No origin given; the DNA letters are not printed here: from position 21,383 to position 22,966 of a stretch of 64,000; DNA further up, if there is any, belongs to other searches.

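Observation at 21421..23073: tRNA-Arg-adjacent AT-rich islet encoding a zinc-ribbon / HEPN-like (RNxxxH) protein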

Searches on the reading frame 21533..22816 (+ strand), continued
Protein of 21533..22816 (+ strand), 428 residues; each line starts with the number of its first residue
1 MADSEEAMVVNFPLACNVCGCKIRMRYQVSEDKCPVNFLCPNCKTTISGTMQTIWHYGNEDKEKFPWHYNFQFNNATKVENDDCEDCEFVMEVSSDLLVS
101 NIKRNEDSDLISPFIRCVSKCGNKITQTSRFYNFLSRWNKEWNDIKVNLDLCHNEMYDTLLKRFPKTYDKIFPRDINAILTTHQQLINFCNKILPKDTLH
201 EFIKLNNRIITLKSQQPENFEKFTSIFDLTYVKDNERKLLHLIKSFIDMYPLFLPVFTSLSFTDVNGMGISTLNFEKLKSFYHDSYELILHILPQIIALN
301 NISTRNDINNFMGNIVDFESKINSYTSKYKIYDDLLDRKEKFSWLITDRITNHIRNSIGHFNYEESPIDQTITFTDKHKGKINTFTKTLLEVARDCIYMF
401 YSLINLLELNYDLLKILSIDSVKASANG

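Call 33: search_solved_structures(query=A2, max_evalue=10, show_alignments=3)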
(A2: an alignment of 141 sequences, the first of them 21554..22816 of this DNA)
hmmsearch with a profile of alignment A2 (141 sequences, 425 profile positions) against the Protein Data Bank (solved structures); distinct sequences matched with E-value up to 10: 15.
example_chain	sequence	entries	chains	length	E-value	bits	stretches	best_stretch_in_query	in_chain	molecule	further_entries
6u1s_A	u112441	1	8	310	0.14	14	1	164-235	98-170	de novo designed 16-helix transmembrane nanopore, TMHC8_R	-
5k7v_A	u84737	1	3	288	0.33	12.8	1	161-259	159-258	Designed protein HR00C3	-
1izn_B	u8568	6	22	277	0.39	12.6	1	81-160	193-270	CapZ beta-1 subunit | F-actin-capping protein subunit beta isoforms 1 and 2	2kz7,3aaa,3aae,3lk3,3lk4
6wxk_A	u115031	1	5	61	0.51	12.2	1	5-38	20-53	PHD finger protein 23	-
2kvf_A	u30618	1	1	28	0.8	11.6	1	7-25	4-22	Zinc finger and BTB domain-containing protein 32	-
5k2m_E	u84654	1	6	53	0.9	11.4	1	6-42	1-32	Probable lysine biosynthesis protein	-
2kxp_B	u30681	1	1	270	0.9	11.4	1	81-159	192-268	F-actin-capping protein subunit beta isoforms 1 and 2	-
7d3s_A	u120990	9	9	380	0.98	11.3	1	152-262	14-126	Guanine nucleotide-binding protein G(s) subunit alpha isoforms short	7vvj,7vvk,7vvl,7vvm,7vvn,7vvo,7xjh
6kos_A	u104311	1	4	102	1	11.2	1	142-241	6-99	SUWA (Super WA20)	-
3ir9_A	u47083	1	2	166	1.1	11.1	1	4-44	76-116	Peptide chain release factor subunit 1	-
7t5q_J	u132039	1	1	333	1.3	10.9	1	81-161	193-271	F-actin-capping protein subunit beta/Actin nucleation-promoting factor WASL chimera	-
6clz_B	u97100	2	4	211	1.3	10.9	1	85-162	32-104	Apolipoprotein A-I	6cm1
8oyx_A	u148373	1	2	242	2.3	10.1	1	118-246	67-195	De novo designed soluble GPCR-like protein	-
9e71_Bc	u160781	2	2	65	3.2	9.6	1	6-38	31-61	Small zinc finger protein HVO-2753-like zinc-binding pocket domain-containing protein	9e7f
5nus_B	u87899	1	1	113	4.9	9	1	7-54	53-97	p44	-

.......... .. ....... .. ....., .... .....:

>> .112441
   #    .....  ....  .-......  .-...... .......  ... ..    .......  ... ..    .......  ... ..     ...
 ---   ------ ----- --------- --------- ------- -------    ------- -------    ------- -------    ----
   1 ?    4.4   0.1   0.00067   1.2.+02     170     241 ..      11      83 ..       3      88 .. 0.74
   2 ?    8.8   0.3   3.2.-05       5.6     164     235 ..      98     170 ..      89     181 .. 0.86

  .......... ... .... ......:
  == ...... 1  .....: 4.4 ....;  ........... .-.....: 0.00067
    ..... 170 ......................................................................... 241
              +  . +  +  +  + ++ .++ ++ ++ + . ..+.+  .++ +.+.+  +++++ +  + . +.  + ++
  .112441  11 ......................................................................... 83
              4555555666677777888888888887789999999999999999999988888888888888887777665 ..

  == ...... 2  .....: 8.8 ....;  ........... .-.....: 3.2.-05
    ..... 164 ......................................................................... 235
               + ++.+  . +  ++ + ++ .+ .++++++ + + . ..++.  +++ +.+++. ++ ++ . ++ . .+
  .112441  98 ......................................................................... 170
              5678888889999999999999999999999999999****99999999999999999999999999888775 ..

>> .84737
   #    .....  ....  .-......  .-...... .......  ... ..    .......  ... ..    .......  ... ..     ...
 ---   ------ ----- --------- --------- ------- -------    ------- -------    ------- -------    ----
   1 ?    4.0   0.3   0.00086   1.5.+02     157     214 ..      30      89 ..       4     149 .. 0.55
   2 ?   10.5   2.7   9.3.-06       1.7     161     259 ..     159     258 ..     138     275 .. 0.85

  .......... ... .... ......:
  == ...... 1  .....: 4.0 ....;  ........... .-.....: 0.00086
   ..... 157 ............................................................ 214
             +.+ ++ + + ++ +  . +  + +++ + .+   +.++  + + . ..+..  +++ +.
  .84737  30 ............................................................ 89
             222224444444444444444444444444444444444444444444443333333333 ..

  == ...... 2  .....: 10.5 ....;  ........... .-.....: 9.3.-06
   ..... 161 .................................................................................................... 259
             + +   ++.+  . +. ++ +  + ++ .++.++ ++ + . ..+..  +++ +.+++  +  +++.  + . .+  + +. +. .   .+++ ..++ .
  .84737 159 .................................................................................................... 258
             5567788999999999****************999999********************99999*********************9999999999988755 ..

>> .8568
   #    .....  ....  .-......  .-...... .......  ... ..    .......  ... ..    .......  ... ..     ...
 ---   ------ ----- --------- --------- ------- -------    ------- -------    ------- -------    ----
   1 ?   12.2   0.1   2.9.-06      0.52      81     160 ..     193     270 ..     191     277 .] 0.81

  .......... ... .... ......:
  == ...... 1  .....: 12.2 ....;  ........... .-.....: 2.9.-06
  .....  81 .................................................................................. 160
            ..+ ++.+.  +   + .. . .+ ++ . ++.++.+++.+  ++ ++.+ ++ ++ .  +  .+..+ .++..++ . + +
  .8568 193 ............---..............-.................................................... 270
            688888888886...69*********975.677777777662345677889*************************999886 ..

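Call 34: find_homologous_proteins(query=A2, max_evalue=0.00001)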
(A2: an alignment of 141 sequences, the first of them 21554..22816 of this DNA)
Query A2 (141 sequences) (421 aa, profile of the alignment): 43 proteins with E <= 0.00001 among 5081 candidates.
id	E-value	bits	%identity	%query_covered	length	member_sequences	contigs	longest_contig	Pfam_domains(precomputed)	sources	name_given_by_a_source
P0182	1.7e-112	394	26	98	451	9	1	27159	PF02810.22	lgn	-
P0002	1.3e-111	391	66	98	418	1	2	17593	-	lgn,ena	-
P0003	6.6e-111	389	65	99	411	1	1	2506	-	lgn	-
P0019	3.3e-110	387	51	98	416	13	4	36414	-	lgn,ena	-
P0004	3.5e-110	387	64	98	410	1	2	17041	-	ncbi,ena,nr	ncbi:MAG: hypothetical protein K2M89_00065 [Clostridiales bacterium]|nr:hypothetical protein [Clostr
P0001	4.5e-110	386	100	100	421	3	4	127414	-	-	-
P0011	1.6e-109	385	54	98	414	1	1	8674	-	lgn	-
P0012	1.9e-109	384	53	98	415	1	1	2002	-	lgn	-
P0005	6.0e-109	383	54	98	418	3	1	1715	-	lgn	-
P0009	1.3e-108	382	54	98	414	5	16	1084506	-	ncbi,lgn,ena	-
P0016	2.6e-108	381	52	99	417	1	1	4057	-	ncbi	-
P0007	4.5e-108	380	53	98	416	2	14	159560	-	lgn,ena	-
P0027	4.5e-107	377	47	98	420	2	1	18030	-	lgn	-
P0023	6.8e-107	376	52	99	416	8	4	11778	-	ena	-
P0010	7.2e-107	376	52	99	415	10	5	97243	-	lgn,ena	-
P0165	1.2e-86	309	20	87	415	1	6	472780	-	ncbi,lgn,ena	-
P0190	5.5e-63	231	20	94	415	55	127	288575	-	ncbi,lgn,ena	-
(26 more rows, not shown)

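Call 35: find_encoding_contigs(protein=P0190, flank=8000, max_places=6)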
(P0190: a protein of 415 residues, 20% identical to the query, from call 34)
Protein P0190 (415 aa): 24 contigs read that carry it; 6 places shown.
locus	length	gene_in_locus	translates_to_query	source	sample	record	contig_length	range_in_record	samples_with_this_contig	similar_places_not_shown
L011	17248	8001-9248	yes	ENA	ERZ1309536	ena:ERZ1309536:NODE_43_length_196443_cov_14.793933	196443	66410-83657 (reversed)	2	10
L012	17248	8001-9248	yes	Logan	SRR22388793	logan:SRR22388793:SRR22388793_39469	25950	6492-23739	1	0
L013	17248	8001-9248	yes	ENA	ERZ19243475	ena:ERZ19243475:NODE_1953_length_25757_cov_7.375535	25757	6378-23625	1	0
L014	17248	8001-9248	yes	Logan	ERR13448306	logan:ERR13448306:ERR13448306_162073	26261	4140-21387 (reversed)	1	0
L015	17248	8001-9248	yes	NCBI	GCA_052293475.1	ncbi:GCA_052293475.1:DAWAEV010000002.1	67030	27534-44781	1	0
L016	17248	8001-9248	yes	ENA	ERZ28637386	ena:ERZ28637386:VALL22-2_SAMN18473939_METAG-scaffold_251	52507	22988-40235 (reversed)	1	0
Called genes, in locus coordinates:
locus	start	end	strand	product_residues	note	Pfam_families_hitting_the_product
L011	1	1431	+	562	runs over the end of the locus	PF01832:Glucosaminidase, PF00877:NLPC_P60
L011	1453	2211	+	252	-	-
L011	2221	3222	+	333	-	PF19478:TrbL_2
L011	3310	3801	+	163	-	-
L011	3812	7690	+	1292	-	PF20610:TED_2, PF17802:SpaA (weak), PF18202:TQ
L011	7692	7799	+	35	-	-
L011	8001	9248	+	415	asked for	-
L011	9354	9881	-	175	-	-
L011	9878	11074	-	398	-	PF03432:Relaxase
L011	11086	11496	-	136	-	PF21983:NikA-like (faint)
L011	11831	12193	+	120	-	PF13560:HTH_31, PF01381:HTH_3 (weak)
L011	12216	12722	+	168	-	PF06114:Peptidase_M78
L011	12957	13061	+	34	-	-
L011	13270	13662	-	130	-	PF02021:UPF0102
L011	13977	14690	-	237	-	-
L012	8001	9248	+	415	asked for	-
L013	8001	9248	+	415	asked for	-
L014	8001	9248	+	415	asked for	-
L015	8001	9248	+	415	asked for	-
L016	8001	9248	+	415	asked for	-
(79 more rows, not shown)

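Call 36: find_encoding_contigs(protein=P0165, flank=8000, max_places=3)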
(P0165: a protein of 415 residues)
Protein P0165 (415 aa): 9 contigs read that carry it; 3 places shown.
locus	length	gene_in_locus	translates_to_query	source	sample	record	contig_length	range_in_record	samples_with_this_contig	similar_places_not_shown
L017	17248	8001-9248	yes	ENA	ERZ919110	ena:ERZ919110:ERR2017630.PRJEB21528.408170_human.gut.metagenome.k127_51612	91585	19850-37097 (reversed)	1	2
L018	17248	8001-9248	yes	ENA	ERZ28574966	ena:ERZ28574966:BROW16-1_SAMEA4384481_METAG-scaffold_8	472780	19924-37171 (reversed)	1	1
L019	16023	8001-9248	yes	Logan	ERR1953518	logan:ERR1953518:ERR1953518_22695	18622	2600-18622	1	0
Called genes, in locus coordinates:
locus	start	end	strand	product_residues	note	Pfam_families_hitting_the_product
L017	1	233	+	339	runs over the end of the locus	PF01073:3Beta_HSD, PF01370:Epimerase, PF02719:Polysacc_synt_2, PF04321:RmlD_sub_bind, PF16363:GDP_Man_Dehyd, PF07993:NAD_binding_4, PF13460:NAD_binding_10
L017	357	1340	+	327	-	PF01408:GFO_IDH_MocA, PF02254:TrkA_N (faint)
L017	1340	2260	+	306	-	PF01408:GFO_IDH_MocA (faint)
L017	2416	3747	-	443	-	PF01041:DegT_DnrJ_EryC1, PF01212:Beta_elim_lyase (weak)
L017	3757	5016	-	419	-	PF03721:UDPG_MGDP_dh_N, PF00984:UDPG_MGDP_dh, PF03720:UDPG_MGDP_dh_C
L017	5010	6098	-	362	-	PF01073:3Beta_HSD, PF01370:Epimerase, PF07993:NAD_binding_4 (faint), PF16363:GDP_Man_Dehyd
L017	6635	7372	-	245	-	-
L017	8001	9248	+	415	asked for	-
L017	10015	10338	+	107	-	PF00908:dTDP_sugar_isom (weak)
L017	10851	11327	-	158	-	PF01381:HTH_3 (weak), PF13560:HTH_31 (weak)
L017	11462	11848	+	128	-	-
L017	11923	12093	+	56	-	-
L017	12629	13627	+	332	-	PF13310:Virulence_RhuM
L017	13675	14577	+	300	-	PF19127:Choline_bind_3, PF01473:Choline_bind_1, PF19127:Choline_bind_3, PF01473:Choline_bind_1, PF19127:Choline_bind_3, PF01473:Choline_bind_1 (weak), PF19127:Choline_bind_3, PF19085:Choline_bind_2, +1 more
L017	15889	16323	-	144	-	PF01575:MaoC_dehydratas, PF13452:FAS1_DH_region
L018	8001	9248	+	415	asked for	-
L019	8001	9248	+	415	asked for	-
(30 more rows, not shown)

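Call 37: find_encoding_contigs(protein=P0010, flank=8000, max_places=4)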
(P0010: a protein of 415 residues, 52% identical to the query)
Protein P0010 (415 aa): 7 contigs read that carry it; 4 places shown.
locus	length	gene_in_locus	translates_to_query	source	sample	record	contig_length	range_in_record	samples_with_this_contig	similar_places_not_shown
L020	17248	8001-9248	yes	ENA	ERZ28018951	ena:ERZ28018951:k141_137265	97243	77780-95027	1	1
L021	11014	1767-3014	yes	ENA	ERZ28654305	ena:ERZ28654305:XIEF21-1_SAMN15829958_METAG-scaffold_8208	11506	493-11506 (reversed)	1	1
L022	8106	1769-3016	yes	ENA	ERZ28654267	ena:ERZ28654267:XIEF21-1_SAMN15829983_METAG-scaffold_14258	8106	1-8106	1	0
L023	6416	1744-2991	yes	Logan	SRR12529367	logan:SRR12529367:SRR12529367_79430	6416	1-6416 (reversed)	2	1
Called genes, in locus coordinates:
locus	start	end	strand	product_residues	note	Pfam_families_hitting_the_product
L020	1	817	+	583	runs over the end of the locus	-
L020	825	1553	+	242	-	PF00561:Abhydrolase_1 (faint)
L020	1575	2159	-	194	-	PF02659:Mntp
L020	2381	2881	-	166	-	PF13238:AAA_18 (weak), PF01202:SKI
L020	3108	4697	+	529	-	PF00501:AMP-binding, PF23562:AMP-binding_C_3 (weak)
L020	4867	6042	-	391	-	PF01548:DEDD_Tnp_IS110, PF02371:Transposase_20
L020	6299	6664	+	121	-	PF14198:TnpV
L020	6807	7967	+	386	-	-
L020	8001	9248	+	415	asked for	-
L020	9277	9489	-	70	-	-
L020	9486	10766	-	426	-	-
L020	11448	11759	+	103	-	PF04221:RelB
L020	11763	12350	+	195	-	PF13671:AAA_33 (weak), PF06414:Zeta_toxin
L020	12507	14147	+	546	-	PF04542:Sigma70_r2, PF04545:Sigma70_r4, PF08281:Sigma70_r4_2, PF08279:HTH_11 (faint), PF13412:HTH_24 (faint)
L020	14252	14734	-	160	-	PF13302:Acetyltransf_3, PF13420:Acetyltransf_4 (weak), PF00583:Acetyltransf_1, PF13673:Acetyltransf_10 (weak), PF13508:Acetyltransf_7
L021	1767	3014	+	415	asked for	-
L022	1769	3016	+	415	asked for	-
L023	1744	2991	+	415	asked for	-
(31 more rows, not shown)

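Call 39: find_encoding_contigs(protein=P0001, flank=10000, max_places=6)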
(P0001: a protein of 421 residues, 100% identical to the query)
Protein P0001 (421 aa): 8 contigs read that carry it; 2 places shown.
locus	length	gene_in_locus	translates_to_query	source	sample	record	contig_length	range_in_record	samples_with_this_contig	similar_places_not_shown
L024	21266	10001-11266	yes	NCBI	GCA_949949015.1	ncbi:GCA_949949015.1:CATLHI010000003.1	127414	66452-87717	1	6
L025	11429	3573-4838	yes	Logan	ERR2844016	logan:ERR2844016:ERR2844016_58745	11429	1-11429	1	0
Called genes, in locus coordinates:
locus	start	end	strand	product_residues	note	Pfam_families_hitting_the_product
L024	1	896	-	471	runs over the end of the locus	-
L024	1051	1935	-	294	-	PF00890:FAD_binding_2, PF01266:DAO (weak), PF03486:HI0933_like (faint), PF07992:Pyr_redox_2, PF12831:FAD_oxidored, PF13450:NAD_binding_8 (weak), PF13738:Pyr_redox_3 (weak)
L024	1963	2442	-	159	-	PF00293:NUDIX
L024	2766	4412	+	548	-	PF12728:HTH_17, PF06821:Ser_hydrolase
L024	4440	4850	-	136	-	PF00380:Ribosomal_S9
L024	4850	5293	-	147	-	PF00572:Ribosomal_L13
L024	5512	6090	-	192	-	-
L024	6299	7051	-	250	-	-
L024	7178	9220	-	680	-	PF00403:HMA (weak), PF00122:E1-E2_ATPase, PF00702:Hydrolase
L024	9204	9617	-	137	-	PF12840:HTH_20 (weak), PF01022:HTH_5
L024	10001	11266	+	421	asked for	-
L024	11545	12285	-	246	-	PF00106:adh_short, PF08659:KR, PF13561:adh_short_C2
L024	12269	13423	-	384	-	PF12728:HTH_17 (weak)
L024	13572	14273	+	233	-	PF20730:YetF_N (faint), PF04239:DUF421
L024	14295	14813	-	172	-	-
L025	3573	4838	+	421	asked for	-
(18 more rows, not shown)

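Call 41: find_related_loci(query=A1, collection=genome_contigs, flank=10000)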
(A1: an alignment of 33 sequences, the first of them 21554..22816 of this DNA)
Query A1 (421 aa) in genome_contigs; peptide patterns used: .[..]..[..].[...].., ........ (x = any residue, [..] = any of these).
55 stretches matched a pattern; 20 encode a relative of the query (tblastn E <= 1e-3); 20 distinct loci.
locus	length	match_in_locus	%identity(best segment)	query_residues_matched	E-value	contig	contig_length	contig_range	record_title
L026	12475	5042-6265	64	1-414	7e-178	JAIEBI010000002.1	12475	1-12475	MAG: Clostridiales bacterium isolate SC0382_S12_10 SC0382_S12_10_contig_2, whole genome shotgun sequence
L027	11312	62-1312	54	1-420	2e-147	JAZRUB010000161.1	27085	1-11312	MAG: Eubacteriales bacterium isolate T1900045337_YK20190026.MAGScoT_cleanbin_000042 SGB_6626_k141_2002161, whole genome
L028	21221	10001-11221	54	1-412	2e-146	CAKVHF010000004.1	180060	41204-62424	MAG: uncultured Clostridia bacterium isolate REFINED_METABAT215_TOP10_CONTIGS_1500_ASSEMBLY_K77_MERGED__Hadza_MoBio_hadz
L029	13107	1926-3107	53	1-395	2e-141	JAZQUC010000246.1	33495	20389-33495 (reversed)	MAG: Candidatus Fimenecus sp. isolate T1900045183_TC20190179.MAGScoT_cleanbin_000023 SGB_5251_k141_1883072, whole genome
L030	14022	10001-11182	53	1-395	3e-138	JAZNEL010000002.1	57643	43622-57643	MAG: Acutalibacteraceae bacterium isolate T1900044720_TS20190186.MAGScoT_cleanbin_000003 SGB_1903_k141_1096897, whole ge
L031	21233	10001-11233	52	1-412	9e-147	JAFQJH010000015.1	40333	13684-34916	MAG: Clostridia bacterium isolate RGIG1871 Goat_Cecum-6__c369, whole genome shotgun sequence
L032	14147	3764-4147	58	286-413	3e-43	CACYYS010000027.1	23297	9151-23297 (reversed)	MAG: uncultured Ruminococcus sp. isolate RUG12395 genome assembly, contig: RUG12395_asm_27, whole genome shotgun sequenc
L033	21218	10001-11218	25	9-402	3e-24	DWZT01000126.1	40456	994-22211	MAG TPA_asm: Candidatus Mediterraneibacter cottocaccae isolate CHK192-87 CHK192__C198631_L40456_SAMEA5754836, whole geno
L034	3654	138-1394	26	1-409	1e-21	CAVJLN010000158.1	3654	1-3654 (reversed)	Bacteroidaceae bacterium isolate G02627-L1_cleanbin_000010 genome assembly, contig: Spades_G02627-L1_contig_8552, whole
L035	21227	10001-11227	25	8-402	2e-21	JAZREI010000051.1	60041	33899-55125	MAG: Oscillospiraceae bacterium isolate T1900045500_YK20190194.MAGScoT_cleanbin_000048 SGB_7491_k141_180333, whole genom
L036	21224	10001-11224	26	9-402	5e-21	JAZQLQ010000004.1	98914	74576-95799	MAG: Lachnospiraceae bacterium isolate T1900044609_TS20190075.MAGScoT_cleanbin_000014 SGB_785_k141_777232, whole genome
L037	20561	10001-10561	33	227-402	6e-21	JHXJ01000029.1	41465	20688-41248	Ruminococcaceae bacterium AB4001 T486DRAFT_scaffold00027.27_C, whole genome shotgun sequence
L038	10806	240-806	33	230-409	1e-18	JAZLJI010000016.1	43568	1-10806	MAG: Lachnospiraceae bacterium isolate T1900044966_TA20190028.MAGScoT_cleanbin_000030 SGB_3989_k141_1304473, whole genom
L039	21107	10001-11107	25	33-390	7e-18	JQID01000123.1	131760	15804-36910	Desulfosporosinus sp. Tol-M Desulfosporosinus_sp._Tol-M_contig_75, whole genome shotgun sequence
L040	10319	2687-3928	25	8-402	1e-16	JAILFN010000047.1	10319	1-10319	MAG: Ruminococcus sp. isolate RUI073 k141_9547670_flag=0_multi=9.9678_len=10319, whole genome shotgun sequence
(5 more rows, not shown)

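Call 47: search_protein_families(library=pfam, alignment_id=A3, max_evalue=0.00001)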
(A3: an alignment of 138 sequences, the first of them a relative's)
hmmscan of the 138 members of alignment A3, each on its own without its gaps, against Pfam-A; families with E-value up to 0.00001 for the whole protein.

A. member 1, L026:27-470:+ (148 aa): 0 families

B. families by the number of members that match (of 138 scanned): 105 families (the first 25 are shown)
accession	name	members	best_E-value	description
PF00589.27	Phage_integrase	7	2.7e-35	Phage integrase family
PF00239.26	Resolvase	6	4e-33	Resolvase, N terminal domain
PF07508.19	Recombinase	6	4.4e-25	Recombinase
PF13408.12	Zn_ribbon_recom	6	3.2e-11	Recombinase zinc beta ribbon domain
PF14659.12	Phage_int_SAM_3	4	1.1e-15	Phage integrase, N-terminal SAM-like domain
PF02920.21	Integrase_DNA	3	2.4e-31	DNA binding domain of tn916 integrase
PF09334.17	tRNA-synt_1g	2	6.1e-58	tRNA synthetases class I (M)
PF14198.11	TnpV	2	3.4e-42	Transposon-encoded protein TnpV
PF09989.15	DUF2229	2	6e-41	CoA enzyme activase uncharacterised domain (DUF2229)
PF03235.19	GmrSD_N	2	3.8e-20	GmrSD restriction endonuclease, N-terminal domain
PF01935.23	DUF87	2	1.1e-19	Helicase HerA, central domain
PF00440.29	TetR_N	2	4.3e-15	Bacterial regulatory proteins, tetR family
PF01293.25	PEPCK_ATP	1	4.6e-216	Phosphoenolpyruvate carboxykinase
PF01411.24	tRNA-synt_2c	1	3.9e-125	tRNA synthetases class II (A)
PF13651.11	EcoRI_methylase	1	1.7e-123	Adenine-specific methyltransferase EcoRI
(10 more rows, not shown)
